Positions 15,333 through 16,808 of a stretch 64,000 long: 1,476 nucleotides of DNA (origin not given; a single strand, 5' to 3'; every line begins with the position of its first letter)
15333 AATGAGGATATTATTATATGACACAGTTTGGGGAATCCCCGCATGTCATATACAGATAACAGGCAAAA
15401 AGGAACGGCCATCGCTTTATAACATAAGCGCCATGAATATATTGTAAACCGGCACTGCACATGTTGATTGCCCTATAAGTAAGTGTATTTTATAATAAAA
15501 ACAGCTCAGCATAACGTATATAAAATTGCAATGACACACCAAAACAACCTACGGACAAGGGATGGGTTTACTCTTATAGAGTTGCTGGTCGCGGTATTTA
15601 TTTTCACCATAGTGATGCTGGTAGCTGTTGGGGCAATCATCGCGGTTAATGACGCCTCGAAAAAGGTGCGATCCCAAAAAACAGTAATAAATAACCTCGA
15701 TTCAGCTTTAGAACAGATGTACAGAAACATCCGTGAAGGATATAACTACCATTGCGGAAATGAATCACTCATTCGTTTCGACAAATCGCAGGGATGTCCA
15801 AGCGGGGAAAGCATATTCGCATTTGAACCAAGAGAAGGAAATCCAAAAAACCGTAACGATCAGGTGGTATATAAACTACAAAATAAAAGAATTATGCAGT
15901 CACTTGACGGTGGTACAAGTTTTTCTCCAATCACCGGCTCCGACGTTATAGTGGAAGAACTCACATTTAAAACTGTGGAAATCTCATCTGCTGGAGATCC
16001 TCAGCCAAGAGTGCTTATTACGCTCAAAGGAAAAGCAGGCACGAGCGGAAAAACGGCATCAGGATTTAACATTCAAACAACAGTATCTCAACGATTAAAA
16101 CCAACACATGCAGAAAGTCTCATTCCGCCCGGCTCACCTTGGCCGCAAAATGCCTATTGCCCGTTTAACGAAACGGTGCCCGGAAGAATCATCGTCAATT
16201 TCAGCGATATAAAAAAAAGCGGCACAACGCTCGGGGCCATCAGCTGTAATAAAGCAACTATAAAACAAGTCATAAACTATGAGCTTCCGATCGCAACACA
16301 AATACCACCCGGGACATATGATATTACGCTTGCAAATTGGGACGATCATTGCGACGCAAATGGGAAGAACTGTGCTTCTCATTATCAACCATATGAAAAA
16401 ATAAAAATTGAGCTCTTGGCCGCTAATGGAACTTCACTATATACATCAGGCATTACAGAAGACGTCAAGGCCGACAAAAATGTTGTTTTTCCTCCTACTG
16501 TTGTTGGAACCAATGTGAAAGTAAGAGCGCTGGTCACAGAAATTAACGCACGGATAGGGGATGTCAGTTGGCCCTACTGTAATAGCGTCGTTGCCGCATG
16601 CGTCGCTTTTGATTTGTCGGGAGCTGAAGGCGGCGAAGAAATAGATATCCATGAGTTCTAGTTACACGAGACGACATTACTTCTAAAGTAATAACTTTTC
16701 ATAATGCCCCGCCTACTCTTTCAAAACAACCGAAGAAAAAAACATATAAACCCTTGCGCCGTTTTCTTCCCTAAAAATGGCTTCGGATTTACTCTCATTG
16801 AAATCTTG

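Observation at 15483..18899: Four-gene pilin cluster with a tandem pair of unusually large (~380-390 aa) prepilin-like paralogs sharing a conserved ~190-aa C-terminal domain.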

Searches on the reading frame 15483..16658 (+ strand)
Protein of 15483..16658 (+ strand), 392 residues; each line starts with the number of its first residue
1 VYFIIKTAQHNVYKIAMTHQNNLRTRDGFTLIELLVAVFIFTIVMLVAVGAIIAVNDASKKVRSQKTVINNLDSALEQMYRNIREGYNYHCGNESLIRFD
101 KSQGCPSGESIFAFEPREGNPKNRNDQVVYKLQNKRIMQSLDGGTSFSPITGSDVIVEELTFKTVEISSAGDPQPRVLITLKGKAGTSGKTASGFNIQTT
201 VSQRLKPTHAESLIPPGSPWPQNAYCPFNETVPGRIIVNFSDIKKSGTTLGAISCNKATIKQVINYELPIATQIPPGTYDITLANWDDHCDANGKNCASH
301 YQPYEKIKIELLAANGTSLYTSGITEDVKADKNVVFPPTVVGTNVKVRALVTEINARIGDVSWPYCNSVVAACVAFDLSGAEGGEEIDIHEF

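Call 4: search_protein_families(library=pfam, proteins=[window:15483-16658:+], max_evalue=1)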
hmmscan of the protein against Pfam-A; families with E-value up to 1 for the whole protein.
window:15483-16658:+ (392 aa): 3 families
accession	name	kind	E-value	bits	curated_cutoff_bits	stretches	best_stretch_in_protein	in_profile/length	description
PF07963.17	N_methyl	-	8.5e-08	31.9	21.2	1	25-48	3-26/27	Prokaryotic N-terminal methylation motif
PF10326.15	7TM_GPCR_Str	-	0.1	12.4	22.4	1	15-89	109-182/307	Serpentine type 7TM GPCR chemoreceptor Str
PF00132.30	Hexapep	-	0.15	12.3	27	1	326-351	6-32/36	Bacterial transferase hexapeptide (six repeats)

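Call 5: search_protein_families(library=ncbifam, proteins=[window:15483-16658:+], max_evalue=1)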
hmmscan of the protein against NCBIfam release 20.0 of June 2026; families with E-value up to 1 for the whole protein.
window:15483-16658:+ (392 aa): 18 families
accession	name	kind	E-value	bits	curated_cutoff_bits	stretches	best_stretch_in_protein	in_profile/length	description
NF041013.1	T4P_ComGE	equivalog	2e-07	31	49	1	28-78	5-55/83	competence type IV pilus minor pilin ComGE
TIGR02532.1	IV_pilin_GFxxxE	domain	2.7e-06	27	16.3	1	27-49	2-24/24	prepilin-type N-terminal cleavage/methylation domain-containing protein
NF038304.1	EPS_HpsC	equivalog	1.8e-05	24.5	200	1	14-83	8-77/318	hormogonium polysaccharide secretion pseudopilin HpsC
TIGR02599.1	TIGR02599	subfamily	3.6e-05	23.2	256.5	1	28-84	1-57/361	Verru_Chthon cassette protein C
TIGR01710.1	typeII_sec_gspG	equivalog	6e-05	23.1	88.85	1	28-81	2-54/134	type II secretion system major pseudopilin GspG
TIGR01707.1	gspI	equivalog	6.1e-05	23.5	44.35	1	28-79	1-52/101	type II secretion system minor pseudopilin GspI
TIGR01711.1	gspJ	equivalog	8.2e-05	22.5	64.85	1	28-85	2-59/192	type II secretion system minor pseudopilin GspJ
NF040999.1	pilin_ComGC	equivalog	0.00017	21.7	75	1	27-70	2-44/84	competence type IV pilus major pilin ComGC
NF041002.1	pilin_ComGF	equivalog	0.00047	20.4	80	1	27-67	2-42/139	competence type IV pilus minor pilin ComGF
TIGR02523.1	type_IV_pilV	equivalog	0.0014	19.1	52.2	1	28-127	3-102/139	type IV pilus modification protein PilV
NF007848.0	PRK10557.1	equivalog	0.0015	17.9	120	1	24-135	8-121/192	prepilin peptidase-dependent protein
NF041775.1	typeIV_PilA_Myxo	equivalog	0.0041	17.1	400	1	22-76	7-59/214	type IV pilin protein PilA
TIGR01708.2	typeII_sec_gspH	equivalog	0.011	15.7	80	1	27-65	2-39/169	type II secretion system minor pseudopilin GspH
NF007800.0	PRK10506.1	equivalog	0.011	15.5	158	1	20-48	2-30/163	prepilin peptidase-dependent protein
NF040982.1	ComGD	equivalog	0.015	15.7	70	1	27-54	2-29/139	competence type IV pilus minor pilin ComGD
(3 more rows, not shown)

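Call 11: search_solved_structures(query=window:15483-16658:+, max_evalue=1)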
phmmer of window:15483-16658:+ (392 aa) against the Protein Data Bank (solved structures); distinct sequences matched with E-value up to 1: 3.
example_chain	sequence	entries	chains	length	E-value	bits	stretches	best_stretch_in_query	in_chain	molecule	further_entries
7tgg_A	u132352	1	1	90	0.0023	20.3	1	21-80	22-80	Geopilin domain 1 protein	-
9egp_A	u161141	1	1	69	0.011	18.1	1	22-80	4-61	Geopilin domain 1 protein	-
8pfb_G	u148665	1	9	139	0.098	15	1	29-75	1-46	Type IV pilin PilE1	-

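Call 41: predict_structure(alignment_id=A3)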
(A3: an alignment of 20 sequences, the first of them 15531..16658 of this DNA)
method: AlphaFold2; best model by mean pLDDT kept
length: 376 residues; sequences in the alignment: 20
mean_pLDDT: 75.1   pTM: 0.51
mean pLDDT of the five models: 75.1, 74.9, 74.4, 74.0, 71.6
residues with pLDDT >= 90: 71; 70-90: 191; 50-70: 74; < 50: 40
segments of 3 or more residues with pLDDT < 50: 1-10, 191-206, 365-376
pLDDT, mean of each block of 10 residues (from residue 1): 45 72 87 76 71 78 79 75 62 85 77 92 90 87 87 60 82 68 67 35 54 72 73 74 78 75 92 66 74 93 95 82 93 92 80 87 51 28
secondary structure, 60 per line:
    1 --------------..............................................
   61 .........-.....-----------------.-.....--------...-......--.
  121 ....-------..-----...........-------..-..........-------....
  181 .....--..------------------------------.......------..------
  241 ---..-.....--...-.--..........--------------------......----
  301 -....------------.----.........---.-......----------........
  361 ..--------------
elements in order: H15-69 E71-75 E95-99 E112-117 E120-124 E139-149 E160-169 E177-185 E220-223 E247-251 E261-270 E291-296 E302-305 E323-331 E337-342 E353-362

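Call 46: fold_search(model_id=the predicted structure, library=pdb)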
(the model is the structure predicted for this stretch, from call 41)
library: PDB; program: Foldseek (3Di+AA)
matches with E <= 10: 871; with E <= 0.001: 2
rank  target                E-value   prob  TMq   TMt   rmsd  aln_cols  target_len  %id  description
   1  2c26                  3.3e-04  0.60  0.16  0.22  15.8       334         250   11  Structural basis for the promiscuous specificity of the carbohydrate- binding modules from the beta-sandwich super famil (released 2005-10-18)
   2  2df7_K                8.7e-04  0.47  0.15  0.14  20.6       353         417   10  Crystal structure of infectious bursal disease virus VP2 subviral particle (released 2006-06-27)
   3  7vrp_C                1.7e-03  0.25  0.14  0.13  21.4       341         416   11  Structure of infectious bursal disease virus Gx strain (released 2022-03-30)
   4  2bzd_C                1.8e-03  0.51  0.19  0.14  14.7       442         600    9  Galactose recognition by the carbohydrate-binding module of a bacterial sialidase. (released 2005-08-19)
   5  2df7_F                2.6e-03  0.35  0.16  0.15  21.3       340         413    9  Crystal structure of infectious bursal disease virus VP2 subviral particle (released 2006-06-27)
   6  7vrp_F                2.8e-03  0.18  0.14  0.13  20.9       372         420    9  Structure of infectious bursal disease virus Gx strain (released 2022-03-30)
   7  2df7_B                3.1e-03  0.35  0.16  0.15  20.9       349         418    8  Crystal structure of infectious bursal disease virus VP2 subviral particle (released 2006-06-27)
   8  7vrn_B                3.6e-03  0.28  0.15  0.14  21.0       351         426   11  Structure of infectious bursal disease virus Gt strain (released 2022-03-30)
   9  8xcj_F                5.0e-03  0.41  0.17  0.16  32.8       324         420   10  Open State of central tail fiber of bacteriophage lambda upon binding to LamB (gpJ713-LamB complex) (released 2024-05-01)
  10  8bes_C                5.0e-03  0.41  0.17  0.13  17.1       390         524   12  Structure of D188A-fructofuranosidase from Rhodotorula dairenensis in complex with fructose (released 2022-12-28)
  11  8jmr_B                5.3e-03  0.89  0.16  0.29   9.2       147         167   14  Crystal structure of hinokiresinol synthase in complex with 1,7-bis(4-hydroxyphenyl)hepta-1,6-dien-3-one (released 2023-12-20)
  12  8beu_D                5.9e-03  0.33  0.16  0.12  18.3       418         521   11  Structure of D188A-fructofuranosidase from Rhodotorula dairenensis in complex with raffinose (released 2022-12-28)
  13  8iq9_B                7.4e-03  0.75  0.15  0.11  13.4       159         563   12  Crystal structure of trimeric K2-2 TSP in complex with tetrasaccharide and octasaccharide (released 2024-02-21)
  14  8bes_A                7.4e-03  0.35  0.17  0.13  18.0       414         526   12  Structure of D188A-fructofuranosidase from Rhodotorula dairenensis in complex with fructose (released 2022-12-28)
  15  7vrn_L                7.4e-03  0.23  0.16  0.15  21.5       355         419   11  Structure of infectious bursal disease virus Gt strain (released 2022-03-30)
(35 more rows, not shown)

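Call 51: find_related_loci(query=A6, collection=genome_contigs, flank=10000)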
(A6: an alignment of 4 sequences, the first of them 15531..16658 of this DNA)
Query A6 (376 aa) in genome_contigs; peptide patterns used: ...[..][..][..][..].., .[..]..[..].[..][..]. (x = any residue, [..] = any of these).
172 stretches matched a pattern, but none encodes a relative of the query by tblastn (E <= 1e-3).
